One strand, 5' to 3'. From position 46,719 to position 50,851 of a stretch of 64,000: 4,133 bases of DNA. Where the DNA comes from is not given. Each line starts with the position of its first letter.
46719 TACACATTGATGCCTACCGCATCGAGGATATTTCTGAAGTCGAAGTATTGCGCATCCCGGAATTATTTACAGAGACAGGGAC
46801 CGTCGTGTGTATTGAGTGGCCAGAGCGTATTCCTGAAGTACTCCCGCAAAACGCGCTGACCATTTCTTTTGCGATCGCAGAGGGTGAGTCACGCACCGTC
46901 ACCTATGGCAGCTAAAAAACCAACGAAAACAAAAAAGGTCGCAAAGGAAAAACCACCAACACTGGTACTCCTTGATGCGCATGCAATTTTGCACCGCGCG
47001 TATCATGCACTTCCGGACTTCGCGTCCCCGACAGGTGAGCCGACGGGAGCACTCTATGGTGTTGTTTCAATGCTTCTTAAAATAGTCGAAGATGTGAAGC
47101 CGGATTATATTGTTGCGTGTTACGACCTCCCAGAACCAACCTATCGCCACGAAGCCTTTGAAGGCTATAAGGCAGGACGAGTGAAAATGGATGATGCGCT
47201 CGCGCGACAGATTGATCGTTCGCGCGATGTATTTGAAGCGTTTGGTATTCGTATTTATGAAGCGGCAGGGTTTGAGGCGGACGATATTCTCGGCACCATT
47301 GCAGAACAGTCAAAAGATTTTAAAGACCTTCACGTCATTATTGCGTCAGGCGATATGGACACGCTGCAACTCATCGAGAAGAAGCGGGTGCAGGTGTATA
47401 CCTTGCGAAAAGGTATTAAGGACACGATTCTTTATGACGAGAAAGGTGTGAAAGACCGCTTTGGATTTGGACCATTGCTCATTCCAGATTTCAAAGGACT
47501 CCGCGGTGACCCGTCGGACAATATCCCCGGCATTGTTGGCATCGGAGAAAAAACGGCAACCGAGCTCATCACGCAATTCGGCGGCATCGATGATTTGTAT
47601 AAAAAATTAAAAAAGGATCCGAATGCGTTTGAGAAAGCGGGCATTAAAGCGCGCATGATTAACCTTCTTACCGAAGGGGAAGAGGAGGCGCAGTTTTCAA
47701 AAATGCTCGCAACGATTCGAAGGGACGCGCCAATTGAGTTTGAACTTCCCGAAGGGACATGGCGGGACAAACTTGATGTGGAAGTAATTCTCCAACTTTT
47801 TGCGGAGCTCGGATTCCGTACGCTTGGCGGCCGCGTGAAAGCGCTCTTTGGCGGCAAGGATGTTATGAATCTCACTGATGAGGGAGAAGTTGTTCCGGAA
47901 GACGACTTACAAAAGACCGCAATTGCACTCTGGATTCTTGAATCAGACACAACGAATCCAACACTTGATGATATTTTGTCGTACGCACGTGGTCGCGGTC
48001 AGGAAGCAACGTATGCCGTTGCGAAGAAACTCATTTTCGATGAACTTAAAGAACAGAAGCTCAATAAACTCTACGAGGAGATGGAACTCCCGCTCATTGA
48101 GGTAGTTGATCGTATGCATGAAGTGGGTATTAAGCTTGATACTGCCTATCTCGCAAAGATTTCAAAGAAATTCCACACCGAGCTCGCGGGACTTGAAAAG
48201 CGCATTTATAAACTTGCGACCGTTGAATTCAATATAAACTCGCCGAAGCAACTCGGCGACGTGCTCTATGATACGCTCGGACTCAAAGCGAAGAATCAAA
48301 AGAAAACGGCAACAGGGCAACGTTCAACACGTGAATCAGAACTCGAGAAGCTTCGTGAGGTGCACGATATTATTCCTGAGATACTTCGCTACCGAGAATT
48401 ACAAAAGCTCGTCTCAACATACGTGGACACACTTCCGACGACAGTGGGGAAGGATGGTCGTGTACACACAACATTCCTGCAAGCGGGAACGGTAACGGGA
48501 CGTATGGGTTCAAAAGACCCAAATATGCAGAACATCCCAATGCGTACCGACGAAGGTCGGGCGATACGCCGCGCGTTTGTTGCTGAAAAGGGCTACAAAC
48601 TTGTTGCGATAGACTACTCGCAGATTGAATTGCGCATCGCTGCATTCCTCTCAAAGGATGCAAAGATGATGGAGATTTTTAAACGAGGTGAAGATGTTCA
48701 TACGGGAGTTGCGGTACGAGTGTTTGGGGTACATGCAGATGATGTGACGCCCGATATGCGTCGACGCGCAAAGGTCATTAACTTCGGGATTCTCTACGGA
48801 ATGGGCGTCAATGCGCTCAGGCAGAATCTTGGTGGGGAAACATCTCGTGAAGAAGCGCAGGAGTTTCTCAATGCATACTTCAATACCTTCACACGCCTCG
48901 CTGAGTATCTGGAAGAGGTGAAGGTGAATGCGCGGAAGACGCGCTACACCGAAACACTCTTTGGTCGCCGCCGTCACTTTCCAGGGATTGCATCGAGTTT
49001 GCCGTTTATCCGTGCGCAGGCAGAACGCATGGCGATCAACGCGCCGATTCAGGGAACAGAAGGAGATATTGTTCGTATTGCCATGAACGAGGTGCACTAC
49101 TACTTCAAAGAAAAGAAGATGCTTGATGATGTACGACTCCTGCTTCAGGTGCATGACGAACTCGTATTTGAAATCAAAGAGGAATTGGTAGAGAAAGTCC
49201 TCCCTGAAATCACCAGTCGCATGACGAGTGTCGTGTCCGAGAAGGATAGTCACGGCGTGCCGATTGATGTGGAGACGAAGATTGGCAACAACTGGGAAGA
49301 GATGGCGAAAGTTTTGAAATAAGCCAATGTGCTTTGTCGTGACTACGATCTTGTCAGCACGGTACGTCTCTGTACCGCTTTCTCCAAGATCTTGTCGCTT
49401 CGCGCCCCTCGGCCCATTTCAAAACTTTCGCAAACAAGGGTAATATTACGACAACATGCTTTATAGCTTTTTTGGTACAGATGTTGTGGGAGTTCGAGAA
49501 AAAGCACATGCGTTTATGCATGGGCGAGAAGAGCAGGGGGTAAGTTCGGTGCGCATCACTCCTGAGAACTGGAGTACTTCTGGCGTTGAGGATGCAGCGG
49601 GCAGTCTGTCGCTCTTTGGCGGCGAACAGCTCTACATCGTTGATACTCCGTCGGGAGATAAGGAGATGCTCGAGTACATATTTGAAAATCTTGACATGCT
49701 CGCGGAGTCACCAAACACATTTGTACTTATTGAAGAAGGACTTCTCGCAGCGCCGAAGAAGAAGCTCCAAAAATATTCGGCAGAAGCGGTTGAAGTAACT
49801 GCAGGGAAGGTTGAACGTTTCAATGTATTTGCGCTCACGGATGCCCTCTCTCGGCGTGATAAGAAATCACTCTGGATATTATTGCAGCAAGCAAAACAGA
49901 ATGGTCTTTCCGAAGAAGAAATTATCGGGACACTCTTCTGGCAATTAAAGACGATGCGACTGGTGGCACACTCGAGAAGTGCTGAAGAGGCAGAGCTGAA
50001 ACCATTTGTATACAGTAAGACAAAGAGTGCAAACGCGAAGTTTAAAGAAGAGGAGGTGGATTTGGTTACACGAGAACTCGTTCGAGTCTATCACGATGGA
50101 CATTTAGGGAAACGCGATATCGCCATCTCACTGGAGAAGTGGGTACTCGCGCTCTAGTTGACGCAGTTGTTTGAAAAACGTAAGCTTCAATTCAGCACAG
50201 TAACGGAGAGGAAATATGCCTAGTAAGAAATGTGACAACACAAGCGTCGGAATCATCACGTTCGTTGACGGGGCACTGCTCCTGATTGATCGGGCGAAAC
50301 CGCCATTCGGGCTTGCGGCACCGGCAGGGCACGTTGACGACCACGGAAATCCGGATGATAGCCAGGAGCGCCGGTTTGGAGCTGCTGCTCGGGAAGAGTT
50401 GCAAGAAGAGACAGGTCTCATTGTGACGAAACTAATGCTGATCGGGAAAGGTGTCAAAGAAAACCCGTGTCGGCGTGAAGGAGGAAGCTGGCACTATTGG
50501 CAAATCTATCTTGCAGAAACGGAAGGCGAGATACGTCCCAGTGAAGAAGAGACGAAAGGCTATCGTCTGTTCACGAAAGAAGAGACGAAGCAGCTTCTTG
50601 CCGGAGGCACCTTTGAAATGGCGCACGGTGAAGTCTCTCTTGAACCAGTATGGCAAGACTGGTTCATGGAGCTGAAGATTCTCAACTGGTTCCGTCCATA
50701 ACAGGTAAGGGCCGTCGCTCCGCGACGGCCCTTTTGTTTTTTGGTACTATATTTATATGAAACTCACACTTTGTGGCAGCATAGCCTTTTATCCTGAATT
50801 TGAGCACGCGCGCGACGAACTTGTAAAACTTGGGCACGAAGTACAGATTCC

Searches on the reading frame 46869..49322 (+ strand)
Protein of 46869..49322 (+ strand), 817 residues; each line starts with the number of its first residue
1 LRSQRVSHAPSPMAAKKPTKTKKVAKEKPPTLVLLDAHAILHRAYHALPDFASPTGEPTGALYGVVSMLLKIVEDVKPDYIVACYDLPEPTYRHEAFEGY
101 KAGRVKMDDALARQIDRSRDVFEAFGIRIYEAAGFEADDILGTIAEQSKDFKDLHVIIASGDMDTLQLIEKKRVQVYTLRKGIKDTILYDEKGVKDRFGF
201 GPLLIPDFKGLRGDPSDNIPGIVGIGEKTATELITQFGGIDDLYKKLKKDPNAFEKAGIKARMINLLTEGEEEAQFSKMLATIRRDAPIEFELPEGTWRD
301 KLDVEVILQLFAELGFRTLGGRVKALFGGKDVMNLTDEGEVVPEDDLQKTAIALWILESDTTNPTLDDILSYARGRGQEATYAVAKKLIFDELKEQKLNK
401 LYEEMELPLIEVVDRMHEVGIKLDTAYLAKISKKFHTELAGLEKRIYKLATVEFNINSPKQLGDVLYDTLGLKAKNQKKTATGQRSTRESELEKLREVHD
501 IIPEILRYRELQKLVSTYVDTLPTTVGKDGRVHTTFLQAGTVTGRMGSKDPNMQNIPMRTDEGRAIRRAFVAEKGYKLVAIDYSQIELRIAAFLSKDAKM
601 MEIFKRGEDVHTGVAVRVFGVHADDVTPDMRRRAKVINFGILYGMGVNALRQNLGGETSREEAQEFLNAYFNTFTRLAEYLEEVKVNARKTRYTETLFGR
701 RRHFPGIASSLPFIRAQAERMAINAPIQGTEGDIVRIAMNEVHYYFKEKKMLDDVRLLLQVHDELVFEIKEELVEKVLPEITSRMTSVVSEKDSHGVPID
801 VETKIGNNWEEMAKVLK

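Call 59: search_protein_families(library=pfam, proteins=[window:46869-49322:+])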
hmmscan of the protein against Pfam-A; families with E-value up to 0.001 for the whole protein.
window:46869-49322:+ (817 aa): 3 families
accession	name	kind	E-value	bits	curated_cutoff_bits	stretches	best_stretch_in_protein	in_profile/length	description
PF00476.26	DNA_pol_A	-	1.7e-138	462.1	34.3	1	426-811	2-381/381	DNA polymerase family A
PF02739.22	5_3_exonuc_N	-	1.9e-49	167.9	34.3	1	31-199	1-164/164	5'-3' exonuclease, N-terminal resolvase-like domain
PF01367.25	5_3_exonuc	-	8.7e-25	87.5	40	1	202-298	3-91/97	5'-3' exonuclease, C-terminal SAM fold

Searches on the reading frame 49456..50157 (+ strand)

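Call 59: search_protein_families(library=pfam, proteins=[window:49456-50157:+])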
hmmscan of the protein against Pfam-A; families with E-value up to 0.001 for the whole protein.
window:49456-50157:+ (233 aa): 1 family
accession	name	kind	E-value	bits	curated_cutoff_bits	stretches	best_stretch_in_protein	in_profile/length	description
PF21694.2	DNA_pol3_delta_C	-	0.00075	19.9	27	0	123-228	3-116/121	DNA polymerase III delta subunit, C-terminal domain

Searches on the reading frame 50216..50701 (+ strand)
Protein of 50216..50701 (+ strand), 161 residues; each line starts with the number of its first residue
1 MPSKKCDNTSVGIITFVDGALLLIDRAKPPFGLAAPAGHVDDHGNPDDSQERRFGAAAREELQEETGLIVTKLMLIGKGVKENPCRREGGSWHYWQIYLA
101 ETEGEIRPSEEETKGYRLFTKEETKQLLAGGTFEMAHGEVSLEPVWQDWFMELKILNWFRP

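Call 59: search_protein_families(library=pfam, proteins=[window:50216-50701:+])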
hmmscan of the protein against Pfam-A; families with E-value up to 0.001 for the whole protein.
window:50216-50701:+ (161 aa): 1 family
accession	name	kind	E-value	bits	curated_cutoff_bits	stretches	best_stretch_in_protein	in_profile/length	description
PF00293.34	NUDIX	-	4.4e-12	46.6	21.1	1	10-126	5-119/134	NUDIX domain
